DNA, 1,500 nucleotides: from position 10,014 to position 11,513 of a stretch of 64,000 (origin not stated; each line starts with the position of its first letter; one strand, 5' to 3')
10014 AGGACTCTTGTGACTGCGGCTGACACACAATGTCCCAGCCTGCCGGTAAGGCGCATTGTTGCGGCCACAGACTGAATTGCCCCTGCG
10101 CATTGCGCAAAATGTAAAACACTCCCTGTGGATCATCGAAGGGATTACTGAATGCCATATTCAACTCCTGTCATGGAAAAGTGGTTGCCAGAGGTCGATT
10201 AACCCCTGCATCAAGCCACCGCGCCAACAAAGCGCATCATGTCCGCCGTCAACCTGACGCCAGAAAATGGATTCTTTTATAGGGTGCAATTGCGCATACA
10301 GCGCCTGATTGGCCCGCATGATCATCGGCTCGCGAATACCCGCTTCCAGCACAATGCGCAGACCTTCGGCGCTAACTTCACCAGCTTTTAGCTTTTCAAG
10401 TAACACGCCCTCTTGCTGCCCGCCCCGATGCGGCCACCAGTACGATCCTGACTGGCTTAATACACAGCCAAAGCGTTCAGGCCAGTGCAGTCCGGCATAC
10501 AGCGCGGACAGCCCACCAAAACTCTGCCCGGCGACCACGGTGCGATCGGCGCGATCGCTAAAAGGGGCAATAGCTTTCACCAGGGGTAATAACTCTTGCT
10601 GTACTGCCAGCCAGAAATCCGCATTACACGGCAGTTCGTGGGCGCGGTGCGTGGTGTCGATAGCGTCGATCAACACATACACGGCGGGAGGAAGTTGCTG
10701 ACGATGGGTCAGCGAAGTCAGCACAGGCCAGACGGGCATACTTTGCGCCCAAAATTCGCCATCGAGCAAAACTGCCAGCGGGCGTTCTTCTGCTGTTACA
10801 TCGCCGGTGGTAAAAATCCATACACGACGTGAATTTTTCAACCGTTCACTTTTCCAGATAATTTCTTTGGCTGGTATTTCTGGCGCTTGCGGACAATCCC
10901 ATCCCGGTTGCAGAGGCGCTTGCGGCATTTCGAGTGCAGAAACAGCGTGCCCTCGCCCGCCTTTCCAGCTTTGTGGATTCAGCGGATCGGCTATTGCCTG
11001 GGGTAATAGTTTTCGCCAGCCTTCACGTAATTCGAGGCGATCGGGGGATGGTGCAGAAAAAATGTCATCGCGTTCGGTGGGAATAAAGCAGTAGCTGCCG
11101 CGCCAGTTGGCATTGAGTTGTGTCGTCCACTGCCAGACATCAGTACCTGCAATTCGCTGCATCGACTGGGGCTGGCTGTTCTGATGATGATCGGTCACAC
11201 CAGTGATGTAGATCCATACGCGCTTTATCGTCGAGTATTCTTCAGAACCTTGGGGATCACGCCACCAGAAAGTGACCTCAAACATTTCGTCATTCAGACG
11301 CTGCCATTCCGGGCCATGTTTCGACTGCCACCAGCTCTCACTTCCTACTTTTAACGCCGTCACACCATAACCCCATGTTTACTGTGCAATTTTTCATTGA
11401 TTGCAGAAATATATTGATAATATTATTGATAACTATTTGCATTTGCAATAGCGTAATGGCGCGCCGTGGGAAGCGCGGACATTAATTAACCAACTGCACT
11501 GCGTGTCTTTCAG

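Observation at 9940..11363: fes-ybdZ-entF are translationally coupled; fes appears to start at a GTG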

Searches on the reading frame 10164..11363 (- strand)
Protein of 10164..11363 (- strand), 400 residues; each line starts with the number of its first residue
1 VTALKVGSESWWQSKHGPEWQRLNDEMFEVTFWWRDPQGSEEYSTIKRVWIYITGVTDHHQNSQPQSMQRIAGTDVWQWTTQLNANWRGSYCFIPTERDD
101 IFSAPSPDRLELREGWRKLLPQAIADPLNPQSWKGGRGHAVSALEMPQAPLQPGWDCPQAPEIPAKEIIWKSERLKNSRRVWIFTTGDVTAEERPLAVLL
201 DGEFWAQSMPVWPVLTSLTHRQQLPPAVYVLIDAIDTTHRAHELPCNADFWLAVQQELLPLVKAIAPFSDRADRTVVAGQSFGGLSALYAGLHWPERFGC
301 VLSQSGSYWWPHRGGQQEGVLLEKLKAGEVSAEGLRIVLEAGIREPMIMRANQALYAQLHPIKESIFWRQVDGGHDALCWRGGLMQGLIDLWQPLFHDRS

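Call 9: search_solved_structures(query=window:10164-11363:-, show_alignments=3)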
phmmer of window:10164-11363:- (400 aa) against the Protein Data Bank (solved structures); distinct sequences matched with E-value up to 0.001: 7.
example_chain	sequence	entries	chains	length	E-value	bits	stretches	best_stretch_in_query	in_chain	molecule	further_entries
2b20_A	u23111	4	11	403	9.4e-283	940.6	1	1-400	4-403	enterochelin esterase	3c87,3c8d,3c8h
3mga_A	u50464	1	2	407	7.5e-206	687.2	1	3-396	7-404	Enterochelin esterase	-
4rgy_A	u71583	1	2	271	5.7e-07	31.8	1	193-307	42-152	Esterase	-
6gud_A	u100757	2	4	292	0.00057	21.9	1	253-311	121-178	Siderophore esterase IroE-like, putative | Siderophore triacetylfusarinine C esterase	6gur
6gui_A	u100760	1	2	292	0.00057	21.9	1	253-311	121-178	Siderophore esterase IroE-like, putative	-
6gul_A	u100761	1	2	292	0.00057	21.9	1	253-311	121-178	Siderophore esterase IroE-like, putative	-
7xrt_A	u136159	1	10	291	0.00076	21.5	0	222-345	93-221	Ferulic acid esterase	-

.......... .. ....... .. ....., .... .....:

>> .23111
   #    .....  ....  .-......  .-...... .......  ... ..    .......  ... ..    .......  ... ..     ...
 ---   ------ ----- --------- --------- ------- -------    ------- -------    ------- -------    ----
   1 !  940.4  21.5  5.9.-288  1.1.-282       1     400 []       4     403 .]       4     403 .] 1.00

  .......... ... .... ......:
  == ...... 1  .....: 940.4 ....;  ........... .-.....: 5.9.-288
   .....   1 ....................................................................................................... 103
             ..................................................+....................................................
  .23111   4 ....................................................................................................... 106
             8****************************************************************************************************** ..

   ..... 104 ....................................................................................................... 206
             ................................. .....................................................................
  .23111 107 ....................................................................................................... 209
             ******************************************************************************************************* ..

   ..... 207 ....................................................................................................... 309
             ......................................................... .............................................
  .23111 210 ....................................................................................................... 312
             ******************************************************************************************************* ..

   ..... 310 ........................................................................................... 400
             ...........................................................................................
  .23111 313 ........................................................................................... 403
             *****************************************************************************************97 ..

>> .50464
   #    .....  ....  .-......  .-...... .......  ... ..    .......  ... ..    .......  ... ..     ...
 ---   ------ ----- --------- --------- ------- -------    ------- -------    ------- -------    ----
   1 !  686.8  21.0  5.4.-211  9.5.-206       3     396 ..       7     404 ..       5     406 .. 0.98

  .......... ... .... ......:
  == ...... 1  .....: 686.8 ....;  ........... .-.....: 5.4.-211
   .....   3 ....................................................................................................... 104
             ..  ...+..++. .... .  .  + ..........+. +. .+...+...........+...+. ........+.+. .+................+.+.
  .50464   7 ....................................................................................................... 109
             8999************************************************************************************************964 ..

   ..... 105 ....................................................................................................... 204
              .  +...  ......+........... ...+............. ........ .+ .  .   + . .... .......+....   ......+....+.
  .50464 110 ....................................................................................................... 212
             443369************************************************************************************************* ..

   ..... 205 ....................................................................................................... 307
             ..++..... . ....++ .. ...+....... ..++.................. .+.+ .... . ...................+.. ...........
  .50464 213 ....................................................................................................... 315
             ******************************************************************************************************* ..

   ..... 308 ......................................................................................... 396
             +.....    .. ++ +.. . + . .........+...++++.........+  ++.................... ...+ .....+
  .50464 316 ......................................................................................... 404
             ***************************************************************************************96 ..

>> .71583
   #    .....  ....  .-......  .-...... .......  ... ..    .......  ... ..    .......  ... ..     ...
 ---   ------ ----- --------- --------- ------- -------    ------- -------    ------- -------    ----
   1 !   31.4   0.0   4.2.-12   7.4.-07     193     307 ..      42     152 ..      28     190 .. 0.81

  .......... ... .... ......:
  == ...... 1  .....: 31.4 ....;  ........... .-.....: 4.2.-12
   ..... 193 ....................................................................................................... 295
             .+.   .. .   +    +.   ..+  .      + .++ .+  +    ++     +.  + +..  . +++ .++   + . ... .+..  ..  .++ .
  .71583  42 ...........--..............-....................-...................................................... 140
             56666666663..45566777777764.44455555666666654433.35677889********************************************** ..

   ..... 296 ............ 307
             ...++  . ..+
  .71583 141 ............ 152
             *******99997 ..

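Call 10: search_protein_families(library=pfam, proteins=[window:10164-11363:-])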
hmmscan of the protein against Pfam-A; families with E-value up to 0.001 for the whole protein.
window:10164-11363:- (400 aa): 3 families
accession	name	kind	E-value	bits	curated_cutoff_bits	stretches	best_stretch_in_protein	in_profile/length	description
PF11806.14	Enterochelin_N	-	4e-43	147.4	27.1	1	29-155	1-120/120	Enterochelin esterase, N-terminal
PF00756.26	Esterase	-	8.9e-21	75.2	22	1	191-390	21-250/251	Putative esterase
PF00326.27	Peptidase_S9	-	0.00057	19.9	22.6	1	272-310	63-101/213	Prolyl oligopeptidase family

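Call 11: search_protein_families(library=ncbifam, proteins=[window:10164-11363:-])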
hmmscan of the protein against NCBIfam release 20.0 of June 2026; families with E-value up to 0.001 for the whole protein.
window:10164-11363:- (400 aa): 1 family
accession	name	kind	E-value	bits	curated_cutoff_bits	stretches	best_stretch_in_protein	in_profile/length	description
NF007758.0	PRK10439.1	equivalog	1.4e-213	709.4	222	1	2-398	14-417/418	enterochelin esterase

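Call 12: find_related_loci(query=window:10164-11363:-, collection=genome_contigs, flank=1500)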
Query window:10164-11363:- (400 aa) in genome_contigs; peptide patterns used: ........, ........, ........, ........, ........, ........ (x = any residue, [..] = any of these).
57 stretches matched a pattern; 37 encode a relative of the query (tblastn E <= 1e-3); 37 distinct loci.
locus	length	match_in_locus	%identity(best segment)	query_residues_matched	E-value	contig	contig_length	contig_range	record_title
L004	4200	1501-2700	99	1-400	0e+0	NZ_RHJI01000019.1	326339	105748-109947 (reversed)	Escherichia sp. E1V33 1V33_19_consensus, whole genome shotgun sequence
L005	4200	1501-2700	95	1-400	0e+0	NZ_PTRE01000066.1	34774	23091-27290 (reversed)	Escherichia sp. MOD1-EC7003 MOD1-EC7003_66_length_34774_cov_109, whole genome shotgun sequence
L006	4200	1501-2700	91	1-400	0e+0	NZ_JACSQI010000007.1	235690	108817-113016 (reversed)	Escherichia whittamii strain Sa2BVA5 NODE_7_length_235690_cov_8.592060, whole genome shotgun sequence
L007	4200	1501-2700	91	1-400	0e+0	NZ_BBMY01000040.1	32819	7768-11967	Escherichia albertii NBRC 107761 = DSM 17582 strain NBRC 107761, whole genome shotgun sequence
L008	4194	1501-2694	76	1-394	0e+0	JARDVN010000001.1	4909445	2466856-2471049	Citrobacter amalonaticus strain AUH_CA_2023_1 contig_2, whole genome shotgun sequence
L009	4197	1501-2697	76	1-395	0e+0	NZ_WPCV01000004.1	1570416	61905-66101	Citrobacter sp. On2M On2M_4, whole genome shotgun sequence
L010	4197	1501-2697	75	1-395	0e+0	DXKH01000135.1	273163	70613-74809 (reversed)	MAG TPA_asm: Citrobacter sp. isolate HRGM_Genome_0066 HRGM_Genome_0066_135, whole genome shotgun sequence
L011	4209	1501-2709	73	1-399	0e+0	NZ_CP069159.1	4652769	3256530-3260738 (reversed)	Citrobacter sp. R56 chromosome, complete genome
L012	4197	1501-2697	73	1-395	0e+0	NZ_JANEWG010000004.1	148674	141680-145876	Citrobacter sp. Awk 4 510132-22-4, whole genome shotgun sequence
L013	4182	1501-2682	71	4-393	0e+0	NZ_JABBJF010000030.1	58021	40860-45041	Kluyvera sichuanensis strain 090646 contig00030, whole genome shotgun sequence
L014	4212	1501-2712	68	1-400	0e+0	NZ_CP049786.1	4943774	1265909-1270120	Leclercia sp. 29361 chromosome, complete genome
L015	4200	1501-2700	69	1-396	0e+0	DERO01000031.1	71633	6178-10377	MAG TPA_asm: Leclercia adecarboxylata isolate UBA3338 UBA3338_contig_16, whole genome shotgun sequence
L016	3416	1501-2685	70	4-394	0e+0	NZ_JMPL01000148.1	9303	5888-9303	Kluyvera ascorbata ATCC 33433 GKAS.assembly.148, whole genome shotgun sequence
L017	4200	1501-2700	66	1-396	2e-178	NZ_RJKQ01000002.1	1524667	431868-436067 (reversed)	Enterobacter sp. BIGb0383 Ga0304806_102, whole genome shotgun sequence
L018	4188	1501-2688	63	4-396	3e-166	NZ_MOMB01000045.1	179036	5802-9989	Erwinia sp. OLFS4 NODE_4_length_179035_cov_50.2715_ID_7, whole genome shotgun sequence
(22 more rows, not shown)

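Call 45: predict_structure(alignment_id=A2)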
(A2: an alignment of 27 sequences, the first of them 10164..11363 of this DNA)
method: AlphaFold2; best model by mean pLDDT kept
length: 400 residues; sequences in the alignment: 27
mean_pLDDT: 81.4   pTM: 0.78
mean pLDDT of the five models: 81.4, 78.7, 74.0, 73.5, 72.5
residues with pLDDT >= 90: 97; 70-90: 231; 50-70: 64; < 50: 8
segments of 3 or more residues with pLDDT < 50: 398-400
pLDDT, mean of each block of 10 residues (from residue 1): 82 94 95 95 95 66 81 96 88 93 81 88 92 79 87 81 85 87 72 57 71 85 71 57 73 87 82 82 87 88 83 73 89 89 80 87 79 62 78 60
secondary structure, 60 per line:
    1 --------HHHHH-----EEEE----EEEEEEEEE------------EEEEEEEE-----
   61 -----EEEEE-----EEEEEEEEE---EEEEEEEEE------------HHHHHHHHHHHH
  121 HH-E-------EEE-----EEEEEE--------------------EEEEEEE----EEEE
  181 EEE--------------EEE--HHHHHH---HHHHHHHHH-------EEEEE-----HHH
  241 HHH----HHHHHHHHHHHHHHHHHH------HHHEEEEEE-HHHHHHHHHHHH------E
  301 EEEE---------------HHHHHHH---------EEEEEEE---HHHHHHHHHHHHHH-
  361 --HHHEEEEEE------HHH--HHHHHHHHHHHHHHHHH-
elements in order: H9-13 E19-22 E27-35 E48-55 E66-70 E76-84 E88-96 H109-122 E132-134 E140-145 E166-172 E177-183 E198-200 H203-208 H212-220 E228-232 H238-243 H248-265 E275-280 H282-293 E300-304 H320-326 E336-342 H346-359 E366-371 H383-399

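Call 59: fold_search(model_id=the predicted structure, library=pdb)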
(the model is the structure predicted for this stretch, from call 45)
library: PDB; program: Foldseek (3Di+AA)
matches with E <= 10: 1628; with E <= 0.001: 493
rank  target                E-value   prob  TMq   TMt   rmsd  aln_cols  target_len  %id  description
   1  2b20                  1.7e-67  1.00  0.83  0.85   3.7       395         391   98  Crystal Structure of Enterochelin Esterase from Shigella flexneri Enterochelin Esterase (released 2005-11-01)
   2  3c87_A                2.2e-67  1.00  0.89  0.91   2.7       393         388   98  Crystal structure of the enterobactin esterase FES from Shigella flexneri in the presence of enterobactin (released 2008-02-26)
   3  3c8d_B                2.2e-67  1.00  0.85  0.89   3.0       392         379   96  Crystal structure of the enterobactin esterase FES from Shigella flexneri in the presence of 2,3-Di-hydroxy-N-benzoyl- (released 2008-02-26)
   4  3c8h_B                4.2e-67  1.00  0.86  0.90   2.9       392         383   97  Crystal structure of the enterobactin esterase FES from Shigella flexneri in the presence of 2,3-Di-hydroxy-N-benzoyl- (released 2008-02-26)
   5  3c8h_A                4.8e-67  1.00  0.86  0.90   2.9       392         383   97  Crystal structure of the enterobactin esterase FES from Shigella flexneri in the presence of 2,3-Di-hydroxy-N-benzoyl- (released 2008-02-26)
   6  3c8d_C                1.3e-66  1.00  0.85  0.89   3.0       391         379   95  Crystal structure of the enterobactin esterase FES from Shigella flexneri in the presence of 2,3-Di-hydroxy-N-benzoyl- (released 2008-02-26)
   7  3c87_B                1.5e-66  1.00  0.85  0.88   3.2       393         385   97  Crystal structure of the enterobactin esterase FES from Shigella flexneri in the presence of enterobactin (released 2008-02-26)
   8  3c8d_D                5.3e-66  1.00  0.85  0.89   2.9       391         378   95  Crystal structure of the enterobactin esterase FES from Shigella flexneri in the presence of 2,3-Di-hydroxy-N-benzoyl- (released 2008-02-26)
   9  3c8d_A                5.6e-65  1.00  0.85  0.89   3.1       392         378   95  Crystal structure of the enterobactin esterase FES from Shigella flexneri in the presence of 2,3-Di-hydroxy-N-benzoyl- (released 2008-02-26)
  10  3mga_A                2.3e-59  1.00  0.88  0.89   3.0       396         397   73  2.4 Angstrom Crystal Structure of Ferric Enterobactin Esterase (fes) from Salmonella typhimurium (released 2010-04-21)
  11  3mga_B                1.3e-56  1.00  0.89  0.90   2.8       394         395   73  2.4 Angstrom Crystal Structure of Ferric Enterobactin Esterase (fes) from Salmonella typhimurium (released 2010-04-21)
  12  7b5v_B                4.9e-14  1.00  0.56  0.63   6.0       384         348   15  The carbohydrate binding module family 48 (CBM48) and carboxy-terminal carbohydrate esterase family 1 (CE1) domains of (released 2021-03-10)
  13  8bf3_B                6.2e-14  1.00  0.62  0.69   6.0       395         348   15  Crystal structure of feruloyl esterase wtsFae1B in complex with xylobiose (released 2022-11-30)
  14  7b6b_B                9.3e-14  1.00  0.57  0.64   5.8       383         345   16  The carbohydrate binding module family 48 (CBM48) and carboxy-terminal carbohydrate esterase family 1 (CE1) domains of (released 2021-03-10)
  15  7b6b_A                1.2e-13  1.00  0.56  0.63   5.8       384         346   16  The carbohydrate binding module family 48 (CBM48) and carboxy-terminal carbohydrate esterase family 1 (CE1) domains of (released 2021-03-10)
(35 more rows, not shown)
